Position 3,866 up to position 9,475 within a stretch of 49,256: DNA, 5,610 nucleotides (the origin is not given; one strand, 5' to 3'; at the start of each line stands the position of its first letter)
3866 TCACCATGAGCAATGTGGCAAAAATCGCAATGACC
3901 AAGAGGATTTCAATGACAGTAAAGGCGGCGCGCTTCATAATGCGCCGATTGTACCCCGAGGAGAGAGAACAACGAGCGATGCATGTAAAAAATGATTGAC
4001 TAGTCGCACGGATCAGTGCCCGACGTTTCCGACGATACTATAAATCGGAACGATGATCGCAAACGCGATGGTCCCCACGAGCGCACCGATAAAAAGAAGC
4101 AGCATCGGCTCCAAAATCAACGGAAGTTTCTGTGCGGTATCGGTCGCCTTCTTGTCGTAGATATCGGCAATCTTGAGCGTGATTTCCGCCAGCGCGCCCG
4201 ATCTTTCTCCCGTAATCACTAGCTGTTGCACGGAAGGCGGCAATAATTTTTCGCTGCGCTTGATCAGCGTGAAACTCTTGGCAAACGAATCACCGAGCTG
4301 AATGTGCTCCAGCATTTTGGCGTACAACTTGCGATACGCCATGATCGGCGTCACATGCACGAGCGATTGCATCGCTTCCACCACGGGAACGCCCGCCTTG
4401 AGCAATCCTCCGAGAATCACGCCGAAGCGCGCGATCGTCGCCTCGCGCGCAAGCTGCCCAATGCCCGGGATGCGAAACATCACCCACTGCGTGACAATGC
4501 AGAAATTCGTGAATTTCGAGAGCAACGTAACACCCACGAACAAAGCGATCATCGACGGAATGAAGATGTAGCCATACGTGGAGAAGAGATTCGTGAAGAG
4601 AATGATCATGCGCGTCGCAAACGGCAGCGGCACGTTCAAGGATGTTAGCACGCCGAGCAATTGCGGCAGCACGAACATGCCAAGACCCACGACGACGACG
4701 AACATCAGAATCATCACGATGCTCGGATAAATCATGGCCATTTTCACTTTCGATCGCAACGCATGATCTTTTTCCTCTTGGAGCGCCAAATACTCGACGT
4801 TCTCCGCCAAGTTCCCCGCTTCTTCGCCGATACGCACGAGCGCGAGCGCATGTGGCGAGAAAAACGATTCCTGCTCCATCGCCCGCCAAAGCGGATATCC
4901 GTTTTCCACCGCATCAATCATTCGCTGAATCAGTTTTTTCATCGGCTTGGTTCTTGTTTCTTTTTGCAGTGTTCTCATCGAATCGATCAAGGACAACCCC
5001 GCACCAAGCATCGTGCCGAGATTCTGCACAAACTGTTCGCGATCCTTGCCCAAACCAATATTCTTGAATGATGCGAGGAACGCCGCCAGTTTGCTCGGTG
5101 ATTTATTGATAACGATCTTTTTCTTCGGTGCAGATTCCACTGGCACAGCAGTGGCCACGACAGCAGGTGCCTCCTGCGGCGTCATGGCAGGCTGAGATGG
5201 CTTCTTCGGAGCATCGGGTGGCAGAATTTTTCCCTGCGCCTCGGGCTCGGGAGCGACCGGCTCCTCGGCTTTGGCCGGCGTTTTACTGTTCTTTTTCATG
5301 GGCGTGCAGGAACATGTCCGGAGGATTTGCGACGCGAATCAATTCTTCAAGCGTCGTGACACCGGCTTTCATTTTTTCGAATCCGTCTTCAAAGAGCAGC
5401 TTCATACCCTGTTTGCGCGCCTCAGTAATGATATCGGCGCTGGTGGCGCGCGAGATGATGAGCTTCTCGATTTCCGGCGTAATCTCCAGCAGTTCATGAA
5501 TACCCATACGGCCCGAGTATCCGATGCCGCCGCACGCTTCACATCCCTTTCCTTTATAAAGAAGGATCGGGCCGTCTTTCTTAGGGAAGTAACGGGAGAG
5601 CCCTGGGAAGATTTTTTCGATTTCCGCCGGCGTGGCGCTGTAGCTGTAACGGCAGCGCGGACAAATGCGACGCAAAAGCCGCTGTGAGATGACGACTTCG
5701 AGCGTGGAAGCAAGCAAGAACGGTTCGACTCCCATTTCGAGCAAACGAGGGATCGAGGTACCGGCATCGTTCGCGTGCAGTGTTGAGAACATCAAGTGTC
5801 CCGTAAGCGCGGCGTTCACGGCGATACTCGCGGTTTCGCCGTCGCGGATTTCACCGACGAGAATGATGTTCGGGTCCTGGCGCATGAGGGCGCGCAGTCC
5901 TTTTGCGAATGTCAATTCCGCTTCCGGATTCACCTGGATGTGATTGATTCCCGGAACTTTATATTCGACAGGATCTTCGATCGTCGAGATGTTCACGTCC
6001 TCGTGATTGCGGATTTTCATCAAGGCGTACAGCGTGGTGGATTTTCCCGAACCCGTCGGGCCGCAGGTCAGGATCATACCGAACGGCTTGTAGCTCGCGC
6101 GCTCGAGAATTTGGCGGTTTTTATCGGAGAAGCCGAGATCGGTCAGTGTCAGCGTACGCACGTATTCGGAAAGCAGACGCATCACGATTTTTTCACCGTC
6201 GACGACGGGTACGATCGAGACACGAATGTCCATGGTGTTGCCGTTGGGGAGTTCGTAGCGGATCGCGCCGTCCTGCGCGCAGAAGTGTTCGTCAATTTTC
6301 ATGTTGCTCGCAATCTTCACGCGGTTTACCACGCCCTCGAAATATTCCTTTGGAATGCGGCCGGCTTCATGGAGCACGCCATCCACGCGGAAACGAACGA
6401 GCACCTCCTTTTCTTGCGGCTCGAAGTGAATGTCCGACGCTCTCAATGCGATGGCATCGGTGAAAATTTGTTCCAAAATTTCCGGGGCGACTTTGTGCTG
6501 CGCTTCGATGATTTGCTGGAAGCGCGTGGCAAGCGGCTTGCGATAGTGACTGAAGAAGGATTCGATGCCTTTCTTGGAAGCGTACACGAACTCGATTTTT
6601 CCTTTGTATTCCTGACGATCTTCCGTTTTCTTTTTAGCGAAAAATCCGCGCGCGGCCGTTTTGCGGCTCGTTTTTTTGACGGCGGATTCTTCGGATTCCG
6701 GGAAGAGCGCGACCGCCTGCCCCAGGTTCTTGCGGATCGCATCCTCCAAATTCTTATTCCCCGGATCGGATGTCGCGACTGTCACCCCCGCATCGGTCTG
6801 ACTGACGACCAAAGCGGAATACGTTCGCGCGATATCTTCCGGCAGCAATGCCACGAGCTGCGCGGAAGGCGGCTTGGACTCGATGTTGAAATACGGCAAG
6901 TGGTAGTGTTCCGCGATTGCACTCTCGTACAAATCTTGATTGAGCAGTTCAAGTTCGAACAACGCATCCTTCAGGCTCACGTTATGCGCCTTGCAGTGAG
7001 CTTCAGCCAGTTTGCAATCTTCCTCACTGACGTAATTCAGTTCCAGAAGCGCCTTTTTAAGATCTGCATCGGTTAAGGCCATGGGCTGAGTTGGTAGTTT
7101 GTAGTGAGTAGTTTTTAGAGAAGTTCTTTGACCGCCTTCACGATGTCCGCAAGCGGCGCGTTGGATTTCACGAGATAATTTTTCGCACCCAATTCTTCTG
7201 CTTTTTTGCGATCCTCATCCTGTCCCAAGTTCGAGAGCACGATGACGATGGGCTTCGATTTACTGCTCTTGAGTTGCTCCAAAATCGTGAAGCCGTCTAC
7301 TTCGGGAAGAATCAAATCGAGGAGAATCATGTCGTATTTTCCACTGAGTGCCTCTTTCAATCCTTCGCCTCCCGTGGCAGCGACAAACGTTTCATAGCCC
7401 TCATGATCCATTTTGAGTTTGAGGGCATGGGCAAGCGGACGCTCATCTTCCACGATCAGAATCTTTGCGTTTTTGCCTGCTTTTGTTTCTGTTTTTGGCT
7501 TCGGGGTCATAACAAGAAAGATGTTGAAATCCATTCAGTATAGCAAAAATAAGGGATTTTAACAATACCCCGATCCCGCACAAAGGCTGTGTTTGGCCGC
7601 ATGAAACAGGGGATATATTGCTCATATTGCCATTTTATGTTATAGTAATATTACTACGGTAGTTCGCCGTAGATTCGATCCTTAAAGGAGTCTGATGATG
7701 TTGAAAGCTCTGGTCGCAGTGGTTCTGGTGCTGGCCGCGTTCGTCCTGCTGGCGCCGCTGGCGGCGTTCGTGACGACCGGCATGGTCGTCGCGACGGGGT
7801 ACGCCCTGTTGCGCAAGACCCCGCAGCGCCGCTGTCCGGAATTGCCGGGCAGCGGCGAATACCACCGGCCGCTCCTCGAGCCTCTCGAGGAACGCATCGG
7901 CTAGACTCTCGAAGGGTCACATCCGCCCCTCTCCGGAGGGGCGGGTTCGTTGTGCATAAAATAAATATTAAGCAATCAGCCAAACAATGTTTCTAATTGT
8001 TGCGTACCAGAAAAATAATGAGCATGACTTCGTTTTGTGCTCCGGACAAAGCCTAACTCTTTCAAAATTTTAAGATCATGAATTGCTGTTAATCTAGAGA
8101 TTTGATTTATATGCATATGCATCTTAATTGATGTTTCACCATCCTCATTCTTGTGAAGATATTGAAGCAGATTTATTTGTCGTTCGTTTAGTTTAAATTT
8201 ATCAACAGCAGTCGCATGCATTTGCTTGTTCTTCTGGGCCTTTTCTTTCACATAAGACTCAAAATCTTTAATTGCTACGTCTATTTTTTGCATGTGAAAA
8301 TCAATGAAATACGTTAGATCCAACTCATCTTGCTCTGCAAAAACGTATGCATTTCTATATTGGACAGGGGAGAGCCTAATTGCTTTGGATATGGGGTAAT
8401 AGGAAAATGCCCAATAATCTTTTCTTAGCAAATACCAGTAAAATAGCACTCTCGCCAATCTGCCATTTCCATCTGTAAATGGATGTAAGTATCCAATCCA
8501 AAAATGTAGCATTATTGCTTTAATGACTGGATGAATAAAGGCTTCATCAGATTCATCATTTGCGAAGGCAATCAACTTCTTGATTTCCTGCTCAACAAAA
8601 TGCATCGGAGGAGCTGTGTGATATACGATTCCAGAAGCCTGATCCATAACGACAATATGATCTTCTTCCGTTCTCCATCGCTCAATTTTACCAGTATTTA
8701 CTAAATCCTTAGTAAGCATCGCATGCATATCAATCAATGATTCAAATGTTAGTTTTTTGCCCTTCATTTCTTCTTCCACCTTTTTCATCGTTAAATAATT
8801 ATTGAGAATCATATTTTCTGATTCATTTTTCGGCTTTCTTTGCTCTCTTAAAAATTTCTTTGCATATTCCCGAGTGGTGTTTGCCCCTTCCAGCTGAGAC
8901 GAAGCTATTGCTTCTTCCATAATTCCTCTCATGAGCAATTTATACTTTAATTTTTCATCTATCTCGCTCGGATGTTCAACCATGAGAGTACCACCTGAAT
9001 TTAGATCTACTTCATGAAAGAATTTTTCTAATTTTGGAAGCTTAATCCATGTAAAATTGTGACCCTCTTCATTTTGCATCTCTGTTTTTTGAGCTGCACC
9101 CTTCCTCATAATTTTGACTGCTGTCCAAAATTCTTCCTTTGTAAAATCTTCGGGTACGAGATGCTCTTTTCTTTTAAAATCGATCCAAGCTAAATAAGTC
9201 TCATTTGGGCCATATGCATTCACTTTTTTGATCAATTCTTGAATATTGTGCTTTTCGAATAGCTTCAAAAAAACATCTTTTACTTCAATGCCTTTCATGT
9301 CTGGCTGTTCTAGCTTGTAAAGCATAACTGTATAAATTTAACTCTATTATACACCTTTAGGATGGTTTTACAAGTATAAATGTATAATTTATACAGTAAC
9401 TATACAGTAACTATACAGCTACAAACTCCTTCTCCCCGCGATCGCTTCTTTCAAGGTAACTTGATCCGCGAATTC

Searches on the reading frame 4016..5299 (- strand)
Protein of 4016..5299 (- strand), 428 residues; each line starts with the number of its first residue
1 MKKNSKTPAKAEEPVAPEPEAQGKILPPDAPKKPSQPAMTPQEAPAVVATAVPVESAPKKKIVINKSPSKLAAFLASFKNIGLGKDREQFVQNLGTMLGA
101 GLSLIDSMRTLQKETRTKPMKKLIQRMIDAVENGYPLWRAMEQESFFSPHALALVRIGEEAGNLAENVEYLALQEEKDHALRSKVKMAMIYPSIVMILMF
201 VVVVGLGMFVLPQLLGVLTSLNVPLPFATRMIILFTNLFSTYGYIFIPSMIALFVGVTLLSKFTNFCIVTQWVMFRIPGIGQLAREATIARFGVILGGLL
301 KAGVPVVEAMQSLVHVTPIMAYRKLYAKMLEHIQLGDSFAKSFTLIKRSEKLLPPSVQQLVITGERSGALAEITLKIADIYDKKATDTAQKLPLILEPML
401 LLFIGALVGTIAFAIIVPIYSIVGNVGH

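Call 59: search_protein_families(library=pfam, proteins=[window:4016-5299:-], max_evalue=0.0001)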
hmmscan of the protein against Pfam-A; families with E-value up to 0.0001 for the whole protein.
window:4016-5299:- (428 aa): 1 family
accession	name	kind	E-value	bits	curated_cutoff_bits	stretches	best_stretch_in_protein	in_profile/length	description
PF00482.28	T2SSF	-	5.3e-47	159.3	25.2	2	90-212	1-125/125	Type II secretion system (T2SS), protein F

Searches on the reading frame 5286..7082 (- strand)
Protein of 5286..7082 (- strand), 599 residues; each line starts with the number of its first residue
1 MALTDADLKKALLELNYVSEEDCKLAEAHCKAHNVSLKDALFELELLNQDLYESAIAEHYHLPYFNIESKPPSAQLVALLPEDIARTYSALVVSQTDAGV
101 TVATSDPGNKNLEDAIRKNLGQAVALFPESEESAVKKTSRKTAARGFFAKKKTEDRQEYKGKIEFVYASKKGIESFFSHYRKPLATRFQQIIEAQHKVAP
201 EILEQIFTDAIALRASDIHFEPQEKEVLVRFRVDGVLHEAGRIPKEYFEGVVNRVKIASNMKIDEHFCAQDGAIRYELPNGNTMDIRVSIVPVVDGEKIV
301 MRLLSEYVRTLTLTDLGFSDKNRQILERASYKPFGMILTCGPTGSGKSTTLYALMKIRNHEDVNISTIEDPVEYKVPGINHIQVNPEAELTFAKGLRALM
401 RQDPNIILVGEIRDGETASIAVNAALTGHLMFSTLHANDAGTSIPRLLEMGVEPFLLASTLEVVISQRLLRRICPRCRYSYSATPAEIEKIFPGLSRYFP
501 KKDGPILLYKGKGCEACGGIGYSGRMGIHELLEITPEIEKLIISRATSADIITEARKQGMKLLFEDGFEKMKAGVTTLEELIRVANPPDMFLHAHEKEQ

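Call 59: search_protein_families(library=pfam, proteins=[window:5286-7082:-], max_evalue=0.0001)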
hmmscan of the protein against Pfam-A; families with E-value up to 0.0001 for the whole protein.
window:5286-7082:- (599 aa): 2 families
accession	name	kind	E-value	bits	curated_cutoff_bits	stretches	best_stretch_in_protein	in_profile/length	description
PF00437.27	T2SSE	-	2e-118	395.7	24.9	1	198-583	7-370/370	Type II/IV secretion system protein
PF05157.20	MshEN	-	6.5e-12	45.7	23.1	1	60-125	1-67/90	MshEN domain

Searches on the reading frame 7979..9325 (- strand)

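Call 59: search_protein_families(library=pfam, proteins=[window:7979-9325:-], max_evalue=0.0001)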
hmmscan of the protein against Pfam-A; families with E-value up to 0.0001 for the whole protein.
window:7979-9325:- (449 aa): 1 family
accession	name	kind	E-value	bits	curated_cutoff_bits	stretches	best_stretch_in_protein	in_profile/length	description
PF02661.23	Fic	-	2.3e-17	64.1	24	1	192-299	2-93/93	Fic/DOC family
